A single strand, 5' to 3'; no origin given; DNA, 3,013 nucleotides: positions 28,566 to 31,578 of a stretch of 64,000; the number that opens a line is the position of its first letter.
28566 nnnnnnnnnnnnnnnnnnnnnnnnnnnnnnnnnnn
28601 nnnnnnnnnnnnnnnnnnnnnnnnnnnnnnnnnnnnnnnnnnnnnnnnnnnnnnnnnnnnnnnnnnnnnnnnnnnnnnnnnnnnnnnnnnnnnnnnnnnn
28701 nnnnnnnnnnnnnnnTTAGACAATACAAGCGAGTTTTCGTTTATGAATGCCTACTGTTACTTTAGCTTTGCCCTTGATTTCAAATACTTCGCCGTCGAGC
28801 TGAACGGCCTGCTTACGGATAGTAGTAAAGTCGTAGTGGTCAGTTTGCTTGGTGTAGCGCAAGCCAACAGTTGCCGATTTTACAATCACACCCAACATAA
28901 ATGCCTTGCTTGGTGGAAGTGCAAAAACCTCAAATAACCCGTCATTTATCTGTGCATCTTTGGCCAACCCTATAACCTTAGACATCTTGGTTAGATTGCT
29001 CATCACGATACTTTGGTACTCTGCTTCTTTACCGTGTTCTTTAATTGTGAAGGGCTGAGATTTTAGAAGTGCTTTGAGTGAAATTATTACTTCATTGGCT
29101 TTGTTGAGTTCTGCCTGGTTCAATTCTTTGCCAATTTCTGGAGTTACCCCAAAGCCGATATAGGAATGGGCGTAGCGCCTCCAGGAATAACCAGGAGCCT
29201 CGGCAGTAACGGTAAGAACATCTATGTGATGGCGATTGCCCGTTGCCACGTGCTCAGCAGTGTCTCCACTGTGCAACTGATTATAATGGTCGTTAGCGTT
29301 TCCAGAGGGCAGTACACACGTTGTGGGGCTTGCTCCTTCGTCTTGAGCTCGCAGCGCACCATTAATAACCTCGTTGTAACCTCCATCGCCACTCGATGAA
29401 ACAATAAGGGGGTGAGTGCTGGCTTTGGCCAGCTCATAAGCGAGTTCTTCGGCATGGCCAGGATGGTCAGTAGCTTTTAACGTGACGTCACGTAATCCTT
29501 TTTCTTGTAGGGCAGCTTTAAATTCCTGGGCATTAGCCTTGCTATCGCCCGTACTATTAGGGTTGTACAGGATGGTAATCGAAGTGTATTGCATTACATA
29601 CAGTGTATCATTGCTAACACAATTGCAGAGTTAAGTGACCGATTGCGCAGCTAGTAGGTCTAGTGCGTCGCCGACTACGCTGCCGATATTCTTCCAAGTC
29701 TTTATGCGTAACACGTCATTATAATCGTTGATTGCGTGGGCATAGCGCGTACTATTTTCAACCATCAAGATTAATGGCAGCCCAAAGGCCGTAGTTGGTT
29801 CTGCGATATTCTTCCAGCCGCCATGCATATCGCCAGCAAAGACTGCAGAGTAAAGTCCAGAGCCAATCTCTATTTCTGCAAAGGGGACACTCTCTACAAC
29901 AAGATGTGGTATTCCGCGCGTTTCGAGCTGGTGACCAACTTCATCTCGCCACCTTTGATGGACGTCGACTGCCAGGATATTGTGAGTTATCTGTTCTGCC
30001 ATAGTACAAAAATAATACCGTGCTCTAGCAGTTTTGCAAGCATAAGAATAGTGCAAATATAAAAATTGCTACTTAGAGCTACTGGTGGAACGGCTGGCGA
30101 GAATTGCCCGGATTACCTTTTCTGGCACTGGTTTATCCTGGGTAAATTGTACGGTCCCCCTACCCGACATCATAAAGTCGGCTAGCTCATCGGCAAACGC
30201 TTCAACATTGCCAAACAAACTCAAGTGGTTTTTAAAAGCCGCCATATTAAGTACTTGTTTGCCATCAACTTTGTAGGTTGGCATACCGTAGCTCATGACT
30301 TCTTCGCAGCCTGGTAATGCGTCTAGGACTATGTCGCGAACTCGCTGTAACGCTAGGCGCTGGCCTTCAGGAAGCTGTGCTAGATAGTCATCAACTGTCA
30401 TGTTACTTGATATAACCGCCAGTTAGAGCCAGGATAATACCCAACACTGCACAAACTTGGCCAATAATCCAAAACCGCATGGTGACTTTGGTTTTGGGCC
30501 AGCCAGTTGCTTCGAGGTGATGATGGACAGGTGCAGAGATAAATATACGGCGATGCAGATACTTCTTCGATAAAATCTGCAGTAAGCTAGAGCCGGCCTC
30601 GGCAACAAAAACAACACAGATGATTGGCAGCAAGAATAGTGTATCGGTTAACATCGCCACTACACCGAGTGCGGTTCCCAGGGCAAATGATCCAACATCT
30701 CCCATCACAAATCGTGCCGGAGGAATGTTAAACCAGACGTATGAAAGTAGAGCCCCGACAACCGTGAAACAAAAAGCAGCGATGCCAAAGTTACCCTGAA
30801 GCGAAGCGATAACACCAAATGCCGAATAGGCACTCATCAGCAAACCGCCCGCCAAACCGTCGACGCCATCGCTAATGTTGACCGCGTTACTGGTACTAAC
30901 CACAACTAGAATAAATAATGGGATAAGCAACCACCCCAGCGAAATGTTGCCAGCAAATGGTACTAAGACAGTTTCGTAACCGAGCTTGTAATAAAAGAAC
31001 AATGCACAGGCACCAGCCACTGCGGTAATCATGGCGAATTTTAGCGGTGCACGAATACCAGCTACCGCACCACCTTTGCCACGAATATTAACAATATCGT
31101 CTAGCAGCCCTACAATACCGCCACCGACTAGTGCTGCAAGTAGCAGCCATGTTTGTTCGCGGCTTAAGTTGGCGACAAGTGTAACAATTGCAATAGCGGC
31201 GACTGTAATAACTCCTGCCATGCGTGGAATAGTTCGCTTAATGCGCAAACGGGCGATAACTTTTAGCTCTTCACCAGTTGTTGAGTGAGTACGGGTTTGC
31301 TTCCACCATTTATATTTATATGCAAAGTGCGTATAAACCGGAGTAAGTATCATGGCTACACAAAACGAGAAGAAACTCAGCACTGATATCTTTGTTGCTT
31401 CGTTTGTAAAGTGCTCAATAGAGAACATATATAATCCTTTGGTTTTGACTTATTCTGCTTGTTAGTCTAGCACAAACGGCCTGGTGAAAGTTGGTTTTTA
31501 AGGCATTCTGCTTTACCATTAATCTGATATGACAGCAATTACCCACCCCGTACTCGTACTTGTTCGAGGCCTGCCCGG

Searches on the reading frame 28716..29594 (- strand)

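Call 10: search_protein_families(library=pfam, proteins=[window:28716-29594:-], max_evalue=0.001)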
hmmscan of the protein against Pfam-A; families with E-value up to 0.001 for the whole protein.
window:28716-29594:- (292 aa): 1 family
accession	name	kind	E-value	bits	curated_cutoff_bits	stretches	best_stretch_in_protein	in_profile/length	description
PF00781.29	DAGK_cat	-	3.2e-17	62.7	23.6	1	6-128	2-124/125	Diacylglycerol kinase catalytic domain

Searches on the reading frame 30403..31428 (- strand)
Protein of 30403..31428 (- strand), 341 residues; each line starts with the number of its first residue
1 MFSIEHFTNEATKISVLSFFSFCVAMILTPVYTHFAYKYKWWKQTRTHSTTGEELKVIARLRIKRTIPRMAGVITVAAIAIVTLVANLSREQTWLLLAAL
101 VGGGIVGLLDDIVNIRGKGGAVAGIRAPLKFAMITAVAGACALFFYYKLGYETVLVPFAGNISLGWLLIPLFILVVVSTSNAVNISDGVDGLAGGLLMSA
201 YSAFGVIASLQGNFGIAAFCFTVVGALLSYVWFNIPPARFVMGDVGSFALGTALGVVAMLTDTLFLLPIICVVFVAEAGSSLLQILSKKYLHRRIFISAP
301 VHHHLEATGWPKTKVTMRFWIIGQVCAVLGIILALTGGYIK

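Call 10: search_protein_families(library=pfam, proteins=[window:30403-31428:-], max_evalue=0.001)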
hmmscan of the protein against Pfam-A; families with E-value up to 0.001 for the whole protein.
window:30403-31428:- (341 aa): 1 family
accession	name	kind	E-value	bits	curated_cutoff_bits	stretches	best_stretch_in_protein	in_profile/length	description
PF00953.26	Glycos_transf_4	-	2.4e-28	99.6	27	1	94-260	2-158/160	Glycosyl transferase family 4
